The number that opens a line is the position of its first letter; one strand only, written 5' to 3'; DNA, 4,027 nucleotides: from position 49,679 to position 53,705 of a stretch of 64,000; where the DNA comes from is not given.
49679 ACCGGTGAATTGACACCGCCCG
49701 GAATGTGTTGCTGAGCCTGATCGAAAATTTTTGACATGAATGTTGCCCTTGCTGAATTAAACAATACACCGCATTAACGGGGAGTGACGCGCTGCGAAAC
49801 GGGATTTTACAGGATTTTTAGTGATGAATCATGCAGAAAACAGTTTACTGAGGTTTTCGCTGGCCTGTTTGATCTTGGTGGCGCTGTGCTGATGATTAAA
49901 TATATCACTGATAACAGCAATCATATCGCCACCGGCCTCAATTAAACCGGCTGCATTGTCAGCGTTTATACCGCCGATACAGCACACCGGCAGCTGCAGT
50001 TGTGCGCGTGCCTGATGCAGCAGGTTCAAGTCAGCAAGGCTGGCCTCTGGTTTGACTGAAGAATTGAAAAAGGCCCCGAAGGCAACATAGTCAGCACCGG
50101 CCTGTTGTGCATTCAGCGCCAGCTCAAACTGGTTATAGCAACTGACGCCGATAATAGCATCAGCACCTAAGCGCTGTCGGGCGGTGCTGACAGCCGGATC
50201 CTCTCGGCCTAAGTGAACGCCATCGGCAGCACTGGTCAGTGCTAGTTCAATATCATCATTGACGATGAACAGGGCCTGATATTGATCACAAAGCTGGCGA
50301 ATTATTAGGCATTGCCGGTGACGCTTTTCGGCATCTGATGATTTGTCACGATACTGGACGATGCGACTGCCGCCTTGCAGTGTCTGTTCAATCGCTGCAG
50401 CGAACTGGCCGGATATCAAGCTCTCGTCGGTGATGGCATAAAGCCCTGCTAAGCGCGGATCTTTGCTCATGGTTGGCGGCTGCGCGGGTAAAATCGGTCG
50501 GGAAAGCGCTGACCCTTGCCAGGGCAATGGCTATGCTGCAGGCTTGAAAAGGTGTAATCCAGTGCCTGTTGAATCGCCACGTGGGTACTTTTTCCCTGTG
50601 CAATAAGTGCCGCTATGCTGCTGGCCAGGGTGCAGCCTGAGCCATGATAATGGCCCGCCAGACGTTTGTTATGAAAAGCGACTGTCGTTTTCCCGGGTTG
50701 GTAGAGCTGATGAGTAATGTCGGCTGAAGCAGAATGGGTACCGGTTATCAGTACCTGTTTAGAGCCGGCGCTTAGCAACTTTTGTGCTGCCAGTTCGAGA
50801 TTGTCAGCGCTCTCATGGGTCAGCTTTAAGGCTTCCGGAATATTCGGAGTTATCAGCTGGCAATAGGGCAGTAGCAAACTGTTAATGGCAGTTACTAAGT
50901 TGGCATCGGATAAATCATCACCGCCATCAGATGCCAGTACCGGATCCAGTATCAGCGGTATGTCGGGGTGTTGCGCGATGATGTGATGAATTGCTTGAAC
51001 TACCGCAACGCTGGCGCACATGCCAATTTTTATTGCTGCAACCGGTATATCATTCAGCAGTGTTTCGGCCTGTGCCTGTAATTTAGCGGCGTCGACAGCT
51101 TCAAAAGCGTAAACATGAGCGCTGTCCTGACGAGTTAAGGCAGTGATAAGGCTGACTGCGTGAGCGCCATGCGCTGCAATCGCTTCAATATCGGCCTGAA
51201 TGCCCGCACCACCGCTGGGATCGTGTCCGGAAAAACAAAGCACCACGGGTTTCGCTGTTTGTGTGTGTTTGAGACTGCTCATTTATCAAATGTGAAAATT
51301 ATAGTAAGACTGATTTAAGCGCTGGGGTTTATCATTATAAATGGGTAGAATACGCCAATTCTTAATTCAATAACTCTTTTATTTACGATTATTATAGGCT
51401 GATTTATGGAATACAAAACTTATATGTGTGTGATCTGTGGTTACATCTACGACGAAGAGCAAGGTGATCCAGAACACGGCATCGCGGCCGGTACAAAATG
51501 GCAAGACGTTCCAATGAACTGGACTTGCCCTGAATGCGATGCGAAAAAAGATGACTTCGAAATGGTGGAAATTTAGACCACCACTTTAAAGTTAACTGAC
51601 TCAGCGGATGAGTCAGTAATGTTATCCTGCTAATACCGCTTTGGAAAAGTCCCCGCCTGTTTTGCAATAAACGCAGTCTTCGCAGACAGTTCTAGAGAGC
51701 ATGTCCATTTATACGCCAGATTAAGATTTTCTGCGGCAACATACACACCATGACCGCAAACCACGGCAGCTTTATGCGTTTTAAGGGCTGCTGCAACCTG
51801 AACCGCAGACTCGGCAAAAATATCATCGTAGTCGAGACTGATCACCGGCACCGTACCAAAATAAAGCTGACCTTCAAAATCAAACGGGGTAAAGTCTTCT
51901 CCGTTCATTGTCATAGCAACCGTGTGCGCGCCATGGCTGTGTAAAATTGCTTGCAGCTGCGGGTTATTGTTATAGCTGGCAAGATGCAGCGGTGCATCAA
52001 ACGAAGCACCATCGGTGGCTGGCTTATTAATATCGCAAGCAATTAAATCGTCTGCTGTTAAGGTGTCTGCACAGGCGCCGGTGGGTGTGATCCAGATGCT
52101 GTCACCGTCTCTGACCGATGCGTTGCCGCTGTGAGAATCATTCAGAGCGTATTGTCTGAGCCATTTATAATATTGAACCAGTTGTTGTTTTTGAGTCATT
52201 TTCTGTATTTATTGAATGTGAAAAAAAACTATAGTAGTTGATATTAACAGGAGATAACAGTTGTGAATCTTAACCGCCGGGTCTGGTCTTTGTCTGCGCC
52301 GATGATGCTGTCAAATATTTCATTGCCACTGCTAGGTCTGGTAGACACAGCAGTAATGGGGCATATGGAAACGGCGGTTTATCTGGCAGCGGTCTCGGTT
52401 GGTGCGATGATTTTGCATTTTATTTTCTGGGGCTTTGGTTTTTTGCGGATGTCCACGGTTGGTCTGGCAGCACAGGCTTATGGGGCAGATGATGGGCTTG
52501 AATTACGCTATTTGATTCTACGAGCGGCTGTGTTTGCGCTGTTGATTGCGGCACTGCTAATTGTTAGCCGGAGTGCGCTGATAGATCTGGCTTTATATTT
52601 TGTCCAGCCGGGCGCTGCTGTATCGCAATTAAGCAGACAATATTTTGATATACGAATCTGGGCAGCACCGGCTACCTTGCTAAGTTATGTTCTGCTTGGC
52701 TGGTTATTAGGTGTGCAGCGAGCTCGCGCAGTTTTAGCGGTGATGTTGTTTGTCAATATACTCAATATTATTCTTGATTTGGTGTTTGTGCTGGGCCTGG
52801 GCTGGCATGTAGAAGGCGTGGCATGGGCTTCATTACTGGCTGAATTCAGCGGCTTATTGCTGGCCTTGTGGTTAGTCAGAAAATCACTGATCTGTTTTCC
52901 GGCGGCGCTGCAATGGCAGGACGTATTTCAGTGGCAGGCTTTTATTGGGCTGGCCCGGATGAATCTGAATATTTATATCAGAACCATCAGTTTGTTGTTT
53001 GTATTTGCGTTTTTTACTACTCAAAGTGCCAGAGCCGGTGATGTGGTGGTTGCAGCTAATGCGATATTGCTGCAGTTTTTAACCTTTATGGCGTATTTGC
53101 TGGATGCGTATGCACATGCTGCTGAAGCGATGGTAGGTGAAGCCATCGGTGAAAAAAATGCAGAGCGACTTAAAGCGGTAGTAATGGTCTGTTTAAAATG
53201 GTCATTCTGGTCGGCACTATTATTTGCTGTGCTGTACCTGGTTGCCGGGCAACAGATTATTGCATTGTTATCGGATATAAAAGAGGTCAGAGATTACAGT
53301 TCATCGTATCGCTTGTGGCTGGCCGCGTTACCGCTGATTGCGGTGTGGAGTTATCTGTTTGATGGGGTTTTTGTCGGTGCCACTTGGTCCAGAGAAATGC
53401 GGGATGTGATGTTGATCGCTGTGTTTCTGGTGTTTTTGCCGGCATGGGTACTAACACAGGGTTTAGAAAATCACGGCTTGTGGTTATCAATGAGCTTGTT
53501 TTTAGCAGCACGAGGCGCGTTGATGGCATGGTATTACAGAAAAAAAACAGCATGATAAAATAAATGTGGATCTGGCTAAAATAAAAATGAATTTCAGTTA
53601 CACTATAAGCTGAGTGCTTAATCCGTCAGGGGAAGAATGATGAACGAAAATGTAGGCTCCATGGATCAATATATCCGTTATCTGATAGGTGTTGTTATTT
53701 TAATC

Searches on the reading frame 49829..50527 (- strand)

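Call 78: search_protein_families(library=pfam, max_evalue=0.00001, proteins=[window:49829-50527:-])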
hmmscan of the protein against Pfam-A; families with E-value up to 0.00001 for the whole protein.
window:49829-50527:- (232 aa): 1 family
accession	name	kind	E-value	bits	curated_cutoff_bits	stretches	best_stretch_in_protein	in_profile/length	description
PF02581.23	TMP-TENI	-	6.1e-59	198.8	27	1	29-209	1-180/180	Thiamine monophosphate synthase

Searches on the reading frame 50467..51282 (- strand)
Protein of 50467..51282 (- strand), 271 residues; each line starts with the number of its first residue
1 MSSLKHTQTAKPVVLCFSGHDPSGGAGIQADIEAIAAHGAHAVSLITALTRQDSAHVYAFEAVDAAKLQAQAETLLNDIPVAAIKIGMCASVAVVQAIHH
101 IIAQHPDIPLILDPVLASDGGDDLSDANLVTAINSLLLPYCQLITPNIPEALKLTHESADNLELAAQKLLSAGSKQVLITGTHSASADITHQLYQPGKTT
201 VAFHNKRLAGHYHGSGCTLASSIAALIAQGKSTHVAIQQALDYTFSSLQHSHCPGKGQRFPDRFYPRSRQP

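Call 79: search_protein_families(library=pfam, max_evalue=0.00001, proteins=[window:50467-51282:-])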
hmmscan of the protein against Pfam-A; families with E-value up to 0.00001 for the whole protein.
window:50467-51282:- (271 aa): 1 family
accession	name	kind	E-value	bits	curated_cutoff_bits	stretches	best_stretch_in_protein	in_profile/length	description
PF08543.17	Phos_pyr_kin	-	1.6e-69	234.5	27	1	21-258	1-242/246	Phosphomethylpyrimidine kinase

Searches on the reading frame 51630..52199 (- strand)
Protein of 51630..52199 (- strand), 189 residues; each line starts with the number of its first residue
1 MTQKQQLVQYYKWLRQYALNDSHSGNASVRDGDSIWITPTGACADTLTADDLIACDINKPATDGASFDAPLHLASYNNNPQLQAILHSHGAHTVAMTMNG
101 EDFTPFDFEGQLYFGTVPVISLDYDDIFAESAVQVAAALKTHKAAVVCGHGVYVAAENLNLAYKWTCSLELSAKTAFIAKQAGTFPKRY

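Call 79: search_protein_families(library=pfam, max_evalue=0.00001, proteins=[window:51630-52199:-])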
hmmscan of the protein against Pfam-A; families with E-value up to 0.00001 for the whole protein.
window:51630-52199:- (189 aa): 1 family
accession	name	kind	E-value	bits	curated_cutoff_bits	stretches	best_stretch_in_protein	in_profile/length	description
PF00596.27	Aldolase_II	-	1.5e-33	116.6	22.2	1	5-176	1-182/183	Class II Aldolase and Adducin N-terminal domain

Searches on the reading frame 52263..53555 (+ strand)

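Call 79: search_protein_families(library=pfam, max_evalue=0.00001, proteins=[window:52263-53555:+])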
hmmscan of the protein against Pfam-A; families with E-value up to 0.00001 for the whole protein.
window:52263-53555:+ (430 aa): 1 family
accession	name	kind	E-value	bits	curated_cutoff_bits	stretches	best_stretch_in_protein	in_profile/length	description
PF01554.23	MatE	-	1e-34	120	24.9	2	13-173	1-160/161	MatE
